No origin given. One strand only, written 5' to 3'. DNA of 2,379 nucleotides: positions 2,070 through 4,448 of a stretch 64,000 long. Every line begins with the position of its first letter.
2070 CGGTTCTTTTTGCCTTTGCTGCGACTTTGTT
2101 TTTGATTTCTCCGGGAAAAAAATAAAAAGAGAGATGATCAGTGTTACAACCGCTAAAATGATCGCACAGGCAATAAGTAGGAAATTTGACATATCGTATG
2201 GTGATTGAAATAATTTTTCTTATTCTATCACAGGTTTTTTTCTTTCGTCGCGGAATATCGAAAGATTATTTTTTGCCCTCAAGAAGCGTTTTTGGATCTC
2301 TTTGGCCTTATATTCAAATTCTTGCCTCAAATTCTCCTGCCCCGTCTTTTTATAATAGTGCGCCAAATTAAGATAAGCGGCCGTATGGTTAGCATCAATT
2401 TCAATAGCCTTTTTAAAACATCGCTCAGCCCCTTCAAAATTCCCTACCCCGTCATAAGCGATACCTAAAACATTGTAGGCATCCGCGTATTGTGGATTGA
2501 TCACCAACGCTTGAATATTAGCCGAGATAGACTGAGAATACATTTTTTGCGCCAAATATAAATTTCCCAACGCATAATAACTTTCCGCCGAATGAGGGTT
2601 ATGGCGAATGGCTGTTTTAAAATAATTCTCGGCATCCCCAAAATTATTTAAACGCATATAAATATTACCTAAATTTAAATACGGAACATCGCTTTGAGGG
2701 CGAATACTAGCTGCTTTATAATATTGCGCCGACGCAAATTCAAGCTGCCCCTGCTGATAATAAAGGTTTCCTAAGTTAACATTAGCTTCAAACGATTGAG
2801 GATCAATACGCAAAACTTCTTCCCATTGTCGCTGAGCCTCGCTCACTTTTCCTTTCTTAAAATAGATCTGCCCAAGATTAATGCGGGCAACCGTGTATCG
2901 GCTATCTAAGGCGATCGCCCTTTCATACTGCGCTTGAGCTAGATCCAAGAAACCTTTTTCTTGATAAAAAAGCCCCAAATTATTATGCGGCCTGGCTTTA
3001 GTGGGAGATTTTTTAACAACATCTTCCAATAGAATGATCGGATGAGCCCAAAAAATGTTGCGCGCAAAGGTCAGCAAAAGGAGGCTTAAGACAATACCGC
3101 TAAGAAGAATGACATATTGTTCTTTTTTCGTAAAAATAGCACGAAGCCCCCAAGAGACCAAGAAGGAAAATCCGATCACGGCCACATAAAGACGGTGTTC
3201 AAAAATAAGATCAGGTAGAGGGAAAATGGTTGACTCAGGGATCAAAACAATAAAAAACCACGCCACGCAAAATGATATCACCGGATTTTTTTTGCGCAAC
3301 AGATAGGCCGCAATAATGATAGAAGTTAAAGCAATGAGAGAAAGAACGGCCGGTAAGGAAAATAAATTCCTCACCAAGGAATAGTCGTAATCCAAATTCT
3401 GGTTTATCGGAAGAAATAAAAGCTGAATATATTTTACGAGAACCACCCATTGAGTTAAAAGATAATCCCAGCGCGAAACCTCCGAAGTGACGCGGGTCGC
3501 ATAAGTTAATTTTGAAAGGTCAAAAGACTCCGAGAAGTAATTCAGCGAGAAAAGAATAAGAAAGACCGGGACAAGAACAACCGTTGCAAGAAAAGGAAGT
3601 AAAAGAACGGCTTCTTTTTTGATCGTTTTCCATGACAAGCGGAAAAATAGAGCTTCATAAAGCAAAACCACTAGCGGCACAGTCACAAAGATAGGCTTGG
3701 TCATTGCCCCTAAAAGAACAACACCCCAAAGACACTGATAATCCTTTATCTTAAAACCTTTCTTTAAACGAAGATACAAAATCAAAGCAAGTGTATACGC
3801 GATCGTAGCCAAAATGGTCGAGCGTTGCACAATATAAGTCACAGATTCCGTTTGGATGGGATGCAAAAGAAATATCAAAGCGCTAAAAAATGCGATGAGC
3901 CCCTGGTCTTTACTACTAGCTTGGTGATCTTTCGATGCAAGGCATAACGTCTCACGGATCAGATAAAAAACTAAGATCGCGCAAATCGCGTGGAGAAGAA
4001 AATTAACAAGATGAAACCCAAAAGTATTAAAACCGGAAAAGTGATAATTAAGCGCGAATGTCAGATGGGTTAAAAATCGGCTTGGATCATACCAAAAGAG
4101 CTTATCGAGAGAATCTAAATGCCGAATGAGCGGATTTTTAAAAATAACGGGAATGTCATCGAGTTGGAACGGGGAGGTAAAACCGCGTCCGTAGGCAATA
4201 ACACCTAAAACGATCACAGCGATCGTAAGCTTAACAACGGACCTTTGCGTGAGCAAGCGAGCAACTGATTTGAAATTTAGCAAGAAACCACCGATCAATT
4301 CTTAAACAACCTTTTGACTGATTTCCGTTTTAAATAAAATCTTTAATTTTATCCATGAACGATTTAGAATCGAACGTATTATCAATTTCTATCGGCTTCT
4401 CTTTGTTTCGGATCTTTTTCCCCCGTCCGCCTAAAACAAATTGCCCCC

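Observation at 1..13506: Phosphorelay components (hybrid HK, Hpt, REC/pseudo-REC) and a CBS-GAF-PP2C phosphatase interleaved with the TMTC-like genes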

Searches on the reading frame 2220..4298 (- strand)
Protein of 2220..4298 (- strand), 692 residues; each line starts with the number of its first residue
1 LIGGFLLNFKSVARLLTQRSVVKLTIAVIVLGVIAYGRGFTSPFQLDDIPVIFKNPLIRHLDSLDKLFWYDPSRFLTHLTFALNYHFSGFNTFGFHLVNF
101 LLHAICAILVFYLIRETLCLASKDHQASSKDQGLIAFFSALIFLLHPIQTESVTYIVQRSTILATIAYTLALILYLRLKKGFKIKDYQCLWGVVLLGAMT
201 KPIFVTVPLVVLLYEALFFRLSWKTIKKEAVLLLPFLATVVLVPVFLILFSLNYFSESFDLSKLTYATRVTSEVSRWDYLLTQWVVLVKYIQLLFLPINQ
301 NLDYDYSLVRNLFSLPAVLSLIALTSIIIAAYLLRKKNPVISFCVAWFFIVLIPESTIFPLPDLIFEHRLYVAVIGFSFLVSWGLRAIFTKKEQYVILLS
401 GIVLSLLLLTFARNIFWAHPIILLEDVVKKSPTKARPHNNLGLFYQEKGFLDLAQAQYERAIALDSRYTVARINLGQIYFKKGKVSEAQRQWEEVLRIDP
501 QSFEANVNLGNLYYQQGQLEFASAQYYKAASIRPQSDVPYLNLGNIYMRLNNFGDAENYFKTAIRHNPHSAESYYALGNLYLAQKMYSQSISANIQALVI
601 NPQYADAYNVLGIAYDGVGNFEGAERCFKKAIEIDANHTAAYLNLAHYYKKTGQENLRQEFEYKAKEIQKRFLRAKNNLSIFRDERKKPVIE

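Call 6: search_protein_families(library=pfam, proteins=[window:2220-4298:-], max_evalue=0.01)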
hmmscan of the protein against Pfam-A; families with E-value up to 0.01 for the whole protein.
window:2220-4298:- (692 aa): 24 families
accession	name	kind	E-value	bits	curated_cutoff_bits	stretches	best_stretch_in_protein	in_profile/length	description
PF00515.34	TPR_1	-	5.6e-37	124.5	27.8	5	605-638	1-34/34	Tetratricopeptide repeat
PF13431.12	TPR_17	-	1.3e-33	112.8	24.4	3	559-590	1-32/34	Tetratricopeptide repeat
PF13414.12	TPR_11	-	7.8e-33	112.3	26.8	5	476-517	1-42/42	TPR repeat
PF07719.23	TPR_2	-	1.8e-32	109.2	27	3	540-569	4-33/34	Tetratricopeptide repeat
PF13181.12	TPR_8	-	1.2e-29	100.3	25.7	2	605-638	1-34/34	Tetratricopeptide repeat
PF13424.12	TPR_12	-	2e-25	89.2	30.1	5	571-635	10-75/77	Tetratricopeptide repeat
PF14559.12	TPR_19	-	3e-23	82.4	25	3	551-608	5-62/68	Tetratricopeptide repeat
PF13432.12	TPR_16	-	3.4e-22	79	32.7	3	541-603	1-63/65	Tetratricopeptide repeat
PF13374.12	TPR_10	-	5e-17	61.7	27.5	1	605-634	2-31/42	Tetratricopeptide repeat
PF13428.12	TPR_14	-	3.7e-15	55.4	23.5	1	540-580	4-44/44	Tetratricopeptide repeat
PF13176.12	TPR_7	-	8.7e-12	44.6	27.9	1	541-568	3-32/36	Tetratricopeptide repeat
PF13371.12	TPR_9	-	1.3e-10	41.6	35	0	475-535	1-61/73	Tetratricopeptide repeat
PF23914.1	TPR_CcmH_CycH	-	4e-08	33.7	42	0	439-537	54-155/158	Cytochrome c-type biogenesis protein H TPR domain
PF17874.7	TPR_MalT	-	6.3e-05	22.8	45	0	469-565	40-150/336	MalT-like TPR region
PF13174.12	TPR_6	-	0.00013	22.8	26.3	0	474-502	5-33/33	Tetratricopeptide repeat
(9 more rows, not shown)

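Call 8: search_protein_families(library=ncbifam, proteins=[window:2220-4298:-], max_evalue=0.01)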
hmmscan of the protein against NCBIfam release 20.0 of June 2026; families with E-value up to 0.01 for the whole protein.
window:2220-4298:- (692 aa): 28 families (the best 25 are shown)
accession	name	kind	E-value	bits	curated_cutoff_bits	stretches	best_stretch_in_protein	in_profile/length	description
TIGR02917.1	PEP_TPR_lipo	equivalog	2.8e-30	104.9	312.2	2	475-674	471-670/899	XrtA/PEP-CTERM system TPR-repeat protein PrsT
TIGR02521.1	type_IV_pilW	equivalog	1.8e-26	93.1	154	3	434-590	30-188/234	type IV pilus biogenesis/stability protein PilW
NF040959.1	MamA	equivalog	6.8e-26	91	200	2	540-668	74-202/204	magnetosome protein MamA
NF033762.1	social_mot_Tgl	equivalog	2e-18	66.7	225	2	426-578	56-211/252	social motility TPR repeat lipoprotein Tgl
NF033758.1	gliding_GltE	equivalog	1.4e-15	57.2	225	2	438-548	225-335/411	adventurous gliding motility TPR repeat lipoprotein GltE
TIGR02552.1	LcrH_SycD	equivalog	7.5e-15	54.8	104.8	2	480-570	29-119/136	SycD/LcrH family type III secretion system chaperone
NF033920.0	C39_PA2778_fam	equivalog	2.1e-14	53.6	150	4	482-567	169-254/255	PA2778 family cysteine peptidase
TIGR00540.1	TPR_hemY_coli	hypoth_equivalog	4.1e-14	52.2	142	3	421-494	312-384/385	heme biosynthesis-associated TPR protein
NF008391.2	PRK11189.1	equivalog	7.7e-14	51.9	250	2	570-654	64-150/297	lipoprotein NlpI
NF047507.1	TPR_BatC_Lepto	exception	1.5e-13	50.7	175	1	479-536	68-129/214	TPR repeat-containing protein BatC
TIGR00990.1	3a0801s09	subfamily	9.8e-11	41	757.25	1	431-592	327-488/615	mitochondrial import receptor subunit TOM70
NF047371.1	FlcA_CTERM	equivalog_domain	2e-09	36.5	300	2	437-531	440-535/646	periplasmic flagellar collar protein FlcA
NF008757.0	PRK11788.1-5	equivalog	3.7e-09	36.2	363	1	542-655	185-298/388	lipopolysaccharide assembly protein LapB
NF008756.0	PRK11788.1-4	equivalog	2.9e-08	33.2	474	1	494-654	60-229/389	lipopolysaccharide assembly protein LapB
NF008520.0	PRK11447.1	equivalog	7.1e-08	30.7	858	1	451-516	367-432/1157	cellulose synthase complex outer membrane protein BcsC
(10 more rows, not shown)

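Call 49: predict_structure(alignment_id=A3)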
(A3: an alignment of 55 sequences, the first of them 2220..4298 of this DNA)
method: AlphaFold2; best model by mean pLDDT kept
length: 692 residues; sequences in the alignment: 55
mean_pLDDT: 91.6   pTM: 0.88
mean pLDDT of the five models: 91.6, 90.4, 89.8, 89.3, 88.9
residues with pLDDT >= 90: 557; 70-90: 84; 50-70: 34; < 50: 17
segments of 3 or more residues with pLDDT < 50: 1-9, 687-692
pLDDT, mean of each block of 10 residues (from residue 1): 40 65 95 95 90 89 92 96 96 95 97 94 75 96 93 81 97 96 97 97 95 94 90 96 92 75 69 85 94 93 89 96 97 95 96 77 78 97 96 97 97 91 94 95 95 98 97 98 96 98 98 98 98 95 98 98 95 98 98 96 97 98 98 97 98 97 97 85 51 33
secondary structure, 60 per line:
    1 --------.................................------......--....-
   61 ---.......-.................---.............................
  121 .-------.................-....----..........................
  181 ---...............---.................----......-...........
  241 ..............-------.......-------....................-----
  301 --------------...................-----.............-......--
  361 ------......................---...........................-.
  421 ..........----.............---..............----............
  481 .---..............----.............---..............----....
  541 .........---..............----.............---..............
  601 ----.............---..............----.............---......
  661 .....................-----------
elements in order (helices of 4 or more, strands of 3 or more residues): H9-41 H48-53 H56-59 H64-70 H72-88 H92-121 H129-145 H147-150 H155-180 H184-198 H202-218 H223-228 H230-254 H262-268 H276-295 H315-333 H339-351 H353-358 H367-388 H392-418 H420-430 H435-447 H451-464 H469-481 H485-498 H503-515 H519-532 H537-549 H553-566 H571-583 H587-600 H605-617 H621-634 H639-651 H655-681

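Call 56: fold_search(model_id=the predicted structure, library=pdb)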
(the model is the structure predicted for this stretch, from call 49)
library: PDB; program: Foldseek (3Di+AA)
matches with E <= 10: 1352; with E <= 0.001: 431
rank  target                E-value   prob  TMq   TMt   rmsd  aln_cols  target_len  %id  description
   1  8chy                  9.9e-15  1.00  0.27  0.57   6.8       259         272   35  Crystal structure of an 8-repeat consensus TPR superhelix with Zinc. (released 2024-02-21)
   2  9qhb                  7.7e-14  1.00  0.30  0.66   5.5       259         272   34  Crystal structure of 16-repeat CTPR protein with eliminated coordination sites (released 2025-10-22)
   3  1w3b_B                7.8e-13  1.00  0.31  0.53   9.3       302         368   25  The superhelical TPR domain of O-linked GlcNAc transferase reveals structural similarities to importin alpha. (released 2004-09-09)
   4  6eou                  1.5e-12  1.00  0.33  0.60   8.7       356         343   22  O-GlcNAc transferase TPR domain with the intellectual disability associated mutation L254F (released 2018-05-09)
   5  1w3b_A                6.6e-12  1.00  0.36  0.61  10.5       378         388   21  The superhelical TPR domain of O-linked GlcNAc transferase reveals structural similarities to importin alpha. (released 2004-09-09)
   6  7yea_A                1.0e-11  1.00  0.34  0.24  20.5       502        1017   20  Human O-GlcNAc transferase Dimer (released 2023-07-12)
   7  9qhc_B                1.6e-11  1.00  0.29  0.65   8.8       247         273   36  Crystal structure of 8-repeat CTPR protein with eliminated coordination sites (released 2025-10-22)
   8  8dtg_B                1.9e-11  1.00  0.25  0.24  10.8       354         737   22  Cryo-EM structure of Arabidopsis SPY alternative conformation 1 (released 2023-03-08)
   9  9qhc_A                2.1e-11  1.00  0.29  0.65   9.2       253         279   35  Crystal structure of 8-repeat CTPR protein with eliminated coordination sites (released 2025-10-22)
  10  7y4i_B                5.4e-11  1.00  0.25  0.22  12.1       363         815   23  Crystal structure of SPINDLY in complex with GDP (released 2022-12-07)
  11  8dth_B                6.2e-11  1.00  0.25  0.25   7.9       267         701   27  Cryo-EM structure of Arabidopsis SPY alternative conformation 2 (released 2023-03-08)
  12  7y4i_A                6.2e-11  1.00  0.25  0.21  11.4       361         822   22  Crystal structure of SPINDLY in complex with GDP (released 2022-12-07)
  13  8dtf_A                7.0e-11  1.00  0.26  0.23  20.9       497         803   17  Cryo-EM structure of the full length Arabidopsis SPY with complete TPRs (released 2023-03-08)
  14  8dth_A                7.8e-11  1.00  0.25  0.24  11.7       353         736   22  Cryo-EM structure of Arabidopsis SPY alternative conformation 2 (released 2023-03-08)
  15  7yeh_A                1.6e-10  1.00  0.36  0.26  10.7       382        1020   21  Cryo-EM structure of human OGT-OGA complex (released 2023-07-12)
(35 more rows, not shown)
